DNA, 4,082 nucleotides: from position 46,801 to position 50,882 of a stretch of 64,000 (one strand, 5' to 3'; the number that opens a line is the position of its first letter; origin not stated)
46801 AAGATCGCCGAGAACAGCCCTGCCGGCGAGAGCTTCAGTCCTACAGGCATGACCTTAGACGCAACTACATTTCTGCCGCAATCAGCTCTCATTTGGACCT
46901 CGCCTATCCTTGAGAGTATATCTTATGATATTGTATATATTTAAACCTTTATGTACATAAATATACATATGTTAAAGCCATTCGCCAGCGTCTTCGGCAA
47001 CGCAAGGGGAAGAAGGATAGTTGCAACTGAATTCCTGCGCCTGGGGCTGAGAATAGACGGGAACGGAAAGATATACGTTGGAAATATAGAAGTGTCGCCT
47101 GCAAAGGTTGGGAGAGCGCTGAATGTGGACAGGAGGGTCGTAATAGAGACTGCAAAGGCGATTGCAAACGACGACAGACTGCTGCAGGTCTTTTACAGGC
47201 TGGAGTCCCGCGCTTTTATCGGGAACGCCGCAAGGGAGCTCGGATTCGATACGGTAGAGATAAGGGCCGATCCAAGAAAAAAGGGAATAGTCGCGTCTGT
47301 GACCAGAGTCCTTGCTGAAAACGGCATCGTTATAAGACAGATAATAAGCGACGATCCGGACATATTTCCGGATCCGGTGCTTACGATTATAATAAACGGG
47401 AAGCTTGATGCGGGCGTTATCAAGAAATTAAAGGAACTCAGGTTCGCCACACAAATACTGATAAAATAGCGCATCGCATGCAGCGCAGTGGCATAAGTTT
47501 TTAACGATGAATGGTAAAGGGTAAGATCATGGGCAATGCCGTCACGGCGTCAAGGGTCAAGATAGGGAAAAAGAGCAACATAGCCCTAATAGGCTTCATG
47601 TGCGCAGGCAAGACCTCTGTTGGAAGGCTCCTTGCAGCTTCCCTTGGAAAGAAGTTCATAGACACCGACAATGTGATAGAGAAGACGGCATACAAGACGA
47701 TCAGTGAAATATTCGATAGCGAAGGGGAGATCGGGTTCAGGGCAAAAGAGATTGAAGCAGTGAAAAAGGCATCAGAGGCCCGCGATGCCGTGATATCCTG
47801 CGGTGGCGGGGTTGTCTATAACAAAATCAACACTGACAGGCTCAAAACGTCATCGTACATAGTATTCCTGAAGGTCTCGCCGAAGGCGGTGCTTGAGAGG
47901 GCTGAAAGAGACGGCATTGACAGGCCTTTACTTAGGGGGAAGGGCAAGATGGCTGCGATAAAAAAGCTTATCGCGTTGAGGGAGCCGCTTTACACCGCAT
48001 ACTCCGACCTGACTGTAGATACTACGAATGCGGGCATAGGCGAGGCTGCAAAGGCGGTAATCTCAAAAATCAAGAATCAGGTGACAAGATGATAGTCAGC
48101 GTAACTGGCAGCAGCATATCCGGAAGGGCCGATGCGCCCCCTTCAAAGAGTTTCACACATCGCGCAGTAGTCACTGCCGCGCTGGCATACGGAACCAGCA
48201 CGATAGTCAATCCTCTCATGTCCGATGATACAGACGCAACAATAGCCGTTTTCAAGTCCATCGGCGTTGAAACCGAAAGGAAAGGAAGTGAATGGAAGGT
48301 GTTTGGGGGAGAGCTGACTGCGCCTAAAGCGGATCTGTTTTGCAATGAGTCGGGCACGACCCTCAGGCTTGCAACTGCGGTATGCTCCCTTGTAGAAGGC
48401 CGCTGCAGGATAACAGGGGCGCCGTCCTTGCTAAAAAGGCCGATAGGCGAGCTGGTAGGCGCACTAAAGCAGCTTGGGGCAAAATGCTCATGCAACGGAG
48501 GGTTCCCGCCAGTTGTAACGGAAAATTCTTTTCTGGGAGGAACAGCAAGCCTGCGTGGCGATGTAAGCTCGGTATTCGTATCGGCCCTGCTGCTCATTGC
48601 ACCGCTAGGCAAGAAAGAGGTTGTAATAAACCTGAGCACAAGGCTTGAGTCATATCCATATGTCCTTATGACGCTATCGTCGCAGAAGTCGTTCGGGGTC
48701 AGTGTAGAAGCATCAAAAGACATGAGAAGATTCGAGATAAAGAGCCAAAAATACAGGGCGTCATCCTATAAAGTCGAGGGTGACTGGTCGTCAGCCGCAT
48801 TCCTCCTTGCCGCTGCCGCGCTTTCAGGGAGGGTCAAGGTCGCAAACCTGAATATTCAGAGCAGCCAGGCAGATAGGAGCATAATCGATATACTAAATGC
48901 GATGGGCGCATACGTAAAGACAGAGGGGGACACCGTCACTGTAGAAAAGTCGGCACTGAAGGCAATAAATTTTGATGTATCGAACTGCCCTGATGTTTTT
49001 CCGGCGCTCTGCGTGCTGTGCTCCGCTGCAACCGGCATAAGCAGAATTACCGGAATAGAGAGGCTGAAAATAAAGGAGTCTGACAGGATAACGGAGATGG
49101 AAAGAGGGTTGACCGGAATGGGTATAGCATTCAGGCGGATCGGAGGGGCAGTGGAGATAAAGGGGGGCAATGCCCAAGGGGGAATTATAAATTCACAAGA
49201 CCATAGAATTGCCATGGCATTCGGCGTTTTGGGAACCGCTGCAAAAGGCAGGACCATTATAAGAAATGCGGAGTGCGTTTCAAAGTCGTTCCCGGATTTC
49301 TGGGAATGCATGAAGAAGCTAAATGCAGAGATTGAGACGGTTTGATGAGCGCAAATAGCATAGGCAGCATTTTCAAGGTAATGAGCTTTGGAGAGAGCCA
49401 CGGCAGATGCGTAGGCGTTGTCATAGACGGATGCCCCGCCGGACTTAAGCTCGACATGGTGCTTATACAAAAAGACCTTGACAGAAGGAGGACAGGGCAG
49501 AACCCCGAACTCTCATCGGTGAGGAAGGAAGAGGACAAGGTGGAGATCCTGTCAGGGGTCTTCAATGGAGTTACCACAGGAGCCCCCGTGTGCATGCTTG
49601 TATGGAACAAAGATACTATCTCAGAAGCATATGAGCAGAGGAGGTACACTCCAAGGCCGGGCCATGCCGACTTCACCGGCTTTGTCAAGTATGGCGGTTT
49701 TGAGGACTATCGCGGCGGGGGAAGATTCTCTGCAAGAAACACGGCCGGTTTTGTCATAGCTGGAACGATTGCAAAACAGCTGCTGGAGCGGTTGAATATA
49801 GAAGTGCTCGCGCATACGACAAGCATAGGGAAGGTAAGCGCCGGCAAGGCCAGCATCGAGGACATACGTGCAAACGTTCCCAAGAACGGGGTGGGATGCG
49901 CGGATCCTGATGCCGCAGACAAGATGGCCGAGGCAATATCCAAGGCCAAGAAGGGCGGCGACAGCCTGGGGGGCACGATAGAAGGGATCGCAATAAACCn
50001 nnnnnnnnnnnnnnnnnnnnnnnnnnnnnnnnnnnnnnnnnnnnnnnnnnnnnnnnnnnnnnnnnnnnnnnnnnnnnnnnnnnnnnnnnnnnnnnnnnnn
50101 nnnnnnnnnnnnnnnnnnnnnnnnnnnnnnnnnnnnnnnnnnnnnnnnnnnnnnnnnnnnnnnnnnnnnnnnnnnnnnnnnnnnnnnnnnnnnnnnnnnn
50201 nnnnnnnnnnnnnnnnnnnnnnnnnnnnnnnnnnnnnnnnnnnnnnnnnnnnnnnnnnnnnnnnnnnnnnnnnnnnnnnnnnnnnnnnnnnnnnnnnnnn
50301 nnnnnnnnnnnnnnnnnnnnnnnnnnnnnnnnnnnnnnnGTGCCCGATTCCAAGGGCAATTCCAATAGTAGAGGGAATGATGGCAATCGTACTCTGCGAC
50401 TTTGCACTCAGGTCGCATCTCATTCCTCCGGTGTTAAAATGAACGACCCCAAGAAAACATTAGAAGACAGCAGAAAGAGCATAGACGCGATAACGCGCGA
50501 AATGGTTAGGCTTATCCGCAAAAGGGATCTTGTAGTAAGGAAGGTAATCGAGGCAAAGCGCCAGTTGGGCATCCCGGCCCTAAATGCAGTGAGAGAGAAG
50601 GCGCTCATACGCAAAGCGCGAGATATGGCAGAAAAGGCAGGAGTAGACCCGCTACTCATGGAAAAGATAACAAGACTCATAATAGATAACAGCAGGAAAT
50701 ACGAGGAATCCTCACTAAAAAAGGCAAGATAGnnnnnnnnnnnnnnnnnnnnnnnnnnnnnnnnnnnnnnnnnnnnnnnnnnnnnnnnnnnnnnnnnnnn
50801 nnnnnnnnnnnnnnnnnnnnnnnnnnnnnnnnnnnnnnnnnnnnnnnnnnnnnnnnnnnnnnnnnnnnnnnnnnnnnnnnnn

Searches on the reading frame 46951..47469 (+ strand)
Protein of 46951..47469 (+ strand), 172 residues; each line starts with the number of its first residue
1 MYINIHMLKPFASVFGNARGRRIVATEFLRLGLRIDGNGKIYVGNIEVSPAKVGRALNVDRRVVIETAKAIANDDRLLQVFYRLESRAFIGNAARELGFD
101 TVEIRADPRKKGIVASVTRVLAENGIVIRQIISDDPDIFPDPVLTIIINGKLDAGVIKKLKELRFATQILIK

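Call 6: search_protein_families(library=pfam, proteins=[window:46951-47469:+])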
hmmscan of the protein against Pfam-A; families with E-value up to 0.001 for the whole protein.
window:46951-47469:+ (172 aa): 1 family
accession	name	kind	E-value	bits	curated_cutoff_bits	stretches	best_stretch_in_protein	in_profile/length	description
PF01842.31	ACT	-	4.4e-05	23.6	27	1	110-164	10-65/66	ACT domain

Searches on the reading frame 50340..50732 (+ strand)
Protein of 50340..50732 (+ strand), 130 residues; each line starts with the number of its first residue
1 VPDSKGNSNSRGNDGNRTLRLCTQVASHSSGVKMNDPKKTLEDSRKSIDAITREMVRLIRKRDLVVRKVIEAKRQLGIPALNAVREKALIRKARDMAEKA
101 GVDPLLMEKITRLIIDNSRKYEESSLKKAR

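Call 6: search_protein_families(library=pfam, proteins=[window:50340-50732:+])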
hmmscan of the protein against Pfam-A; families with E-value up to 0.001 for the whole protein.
window:50340-50732:+ (130 aa): 1 family
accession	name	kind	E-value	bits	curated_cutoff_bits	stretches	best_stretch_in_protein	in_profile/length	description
PF01817.26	CM_2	-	1.4e-16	60.9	27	1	45-123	2-80/80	Chorismate mutase type II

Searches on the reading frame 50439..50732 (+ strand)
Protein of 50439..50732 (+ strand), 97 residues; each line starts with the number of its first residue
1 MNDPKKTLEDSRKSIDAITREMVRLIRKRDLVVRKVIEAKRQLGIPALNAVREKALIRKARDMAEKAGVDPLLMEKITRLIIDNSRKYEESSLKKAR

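Call 14: find_encoding_contigs(protein=window:50439-50732:+, flank=6000, max_places=10)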
Protein window:50439-50732:+ (97 aa): 23 contigs read that carry it; 10 places shown.
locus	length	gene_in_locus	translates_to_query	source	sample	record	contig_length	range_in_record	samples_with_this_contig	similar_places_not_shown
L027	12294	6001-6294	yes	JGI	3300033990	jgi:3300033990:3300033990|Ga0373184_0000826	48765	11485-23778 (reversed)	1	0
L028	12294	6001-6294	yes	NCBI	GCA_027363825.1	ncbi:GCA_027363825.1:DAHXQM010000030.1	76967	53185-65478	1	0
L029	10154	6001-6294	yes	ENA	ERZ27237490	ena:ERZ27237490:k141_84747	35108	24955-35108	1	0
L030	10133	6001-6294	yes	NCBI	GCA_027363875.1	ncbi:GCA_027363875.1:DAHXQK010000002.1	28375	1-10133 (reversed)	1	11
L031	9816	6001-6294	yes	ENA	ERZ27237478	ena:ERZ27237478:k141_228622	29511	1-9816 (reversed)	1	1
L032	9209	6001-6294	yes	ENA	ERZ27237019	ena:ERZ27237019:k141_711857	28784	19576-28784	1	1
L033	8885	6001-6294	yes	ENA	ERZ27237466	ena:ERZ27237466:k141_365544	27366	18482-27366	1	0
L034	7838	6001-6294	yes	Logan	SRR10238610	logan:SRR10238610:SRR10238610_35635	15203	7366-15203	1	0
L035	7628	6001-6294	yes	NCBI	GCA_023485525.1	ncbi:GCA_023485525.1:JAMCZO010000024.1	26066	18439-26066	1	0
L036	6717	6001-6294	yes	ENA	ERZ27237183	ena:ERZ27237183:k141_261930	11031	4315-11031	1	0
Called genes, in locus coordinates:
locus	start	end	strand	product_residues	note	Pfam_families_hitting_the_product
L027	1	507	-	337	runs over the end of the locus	PF02885:Glycos_trans_3N, PF00591:Glycos_transf_3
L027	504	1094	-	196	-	PF00117:GATase, PF07722:Peptidase_C26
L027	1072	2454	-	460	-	PF04715:, PF00425:Chorismate_bind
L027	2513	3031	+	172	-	-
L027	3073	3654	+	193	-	PF13238:AAA_18 (weak), PF01202:SKI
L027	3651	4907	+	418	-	PF00275:EPSP_synthase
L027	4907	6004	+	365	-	PF01264:Chorismate_synt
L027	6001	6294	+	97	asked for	PF01817:CM_2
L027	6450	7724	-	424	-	PF13173:AAA_14, PF13635:DUF4143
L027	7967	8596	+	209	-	PF02223:Thymidylate_kin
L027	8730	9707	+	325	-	PF01548:DEDD_Tnp_IS110, PF02371:Transposase_20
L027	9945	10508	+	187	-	PF06559:DCD_N, PF22769:DCD, PF00692:dUTPase (faint)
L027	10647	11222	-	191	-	PF22769:DCD, PF00692:dUTPase (weak)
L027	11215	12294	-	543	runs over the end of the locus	PF02511:Thy1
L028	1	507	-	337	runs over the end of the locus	PF02885:Glycos_trans_3N, PF00591:Glycos_transf_3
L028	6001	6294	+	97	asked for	PF01817:CM_2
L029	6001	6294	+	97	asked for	PF01817:CM_2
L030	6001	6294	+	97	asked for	PF01817:CM_2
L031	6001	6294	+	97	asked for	PF01817:CM_2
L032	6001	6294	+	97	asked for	PF01817:CM_2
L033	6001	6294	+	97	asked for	PF01817:CM_2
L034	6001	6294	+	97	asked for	PF01817:CM_2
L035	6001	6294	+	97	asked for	PF01817:CM_2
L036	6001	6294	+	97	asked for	PF01817:CM_2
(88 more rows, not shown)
